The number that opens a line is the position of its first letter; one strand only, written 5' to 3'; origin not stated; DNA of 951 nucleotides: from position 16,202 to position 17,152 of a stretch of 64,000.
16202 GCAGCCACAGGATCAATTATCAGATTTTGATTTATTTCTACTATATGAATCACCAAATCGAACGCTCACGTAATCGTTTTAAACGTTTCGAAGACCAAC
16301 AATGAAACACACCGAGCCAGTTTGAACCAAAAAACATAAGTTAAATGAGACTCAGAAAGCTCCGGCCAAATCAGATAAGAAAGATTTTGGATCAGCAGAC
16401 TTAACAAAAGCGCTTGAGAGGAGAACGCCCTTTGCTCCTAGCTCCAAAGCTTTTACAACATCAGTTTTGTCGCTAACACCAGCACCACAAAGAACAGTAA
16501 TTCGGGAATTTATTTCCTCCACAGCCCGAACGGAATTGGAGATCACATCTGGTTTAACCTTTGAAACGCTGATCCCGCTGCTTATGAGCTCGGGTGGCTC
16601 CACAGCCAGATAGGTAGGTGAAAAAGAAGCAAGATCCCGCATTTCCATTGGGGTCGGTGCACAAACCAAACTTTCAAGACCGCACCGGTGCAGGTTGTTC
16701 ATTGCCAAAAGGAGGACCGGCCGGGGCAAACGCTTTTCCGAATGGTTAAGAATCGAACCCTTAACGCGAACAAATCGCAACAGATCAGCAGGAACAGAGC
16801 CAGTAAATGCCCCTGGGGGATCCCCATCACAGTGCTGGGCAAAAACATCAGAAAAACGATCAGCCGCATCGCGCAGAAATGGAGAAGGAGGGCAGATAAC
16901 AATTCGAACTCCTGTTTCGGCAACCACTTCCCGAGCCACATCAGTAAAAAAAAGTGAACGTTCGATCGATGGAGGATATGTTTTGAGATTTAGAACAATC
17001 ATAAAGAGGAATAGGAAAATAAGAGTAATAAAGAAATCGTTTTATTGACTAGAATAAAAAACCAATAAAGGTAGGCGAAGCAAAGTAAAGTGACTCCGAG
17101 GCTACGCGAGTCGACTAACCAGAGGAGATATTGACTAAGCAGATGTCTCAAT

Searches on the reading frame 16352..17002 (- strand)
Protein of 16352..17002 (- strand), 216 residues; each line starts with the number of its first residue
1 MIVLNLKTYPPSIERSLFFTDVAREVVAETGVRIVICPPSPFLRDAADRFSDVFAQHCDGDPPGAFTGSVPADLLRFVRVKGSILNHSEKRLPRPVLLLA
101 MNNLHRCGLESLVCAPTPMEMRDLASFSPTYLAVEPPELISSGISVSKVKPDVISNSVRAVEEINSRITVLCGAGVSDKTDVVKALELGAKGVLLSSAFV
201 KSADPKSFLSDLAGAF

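Call 56: search_protein_families(library=pfam, proteins=[window:16352-17002:-], max_evalue=0.001)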
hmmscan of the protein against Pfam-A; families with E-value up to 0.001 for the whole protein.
window:16352-17002:- (216 aa): 3 families
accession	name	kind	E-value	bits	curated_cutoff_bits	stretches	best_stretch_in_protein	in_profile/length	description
PF00121.24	TIM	-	8.5e-33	114.3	20.1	1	1-204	2-237/245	Triosephosphate isomerase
PF01070.24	FMN_dh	-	2.8e-05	23.8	24.9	1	159-200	265-306/350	FMN-dependent dehydrogenase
PF05690.20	ThiG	-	3.5e-05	23.7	23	1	166-207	174-215/247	Thiazole biosynthesis protein ThiG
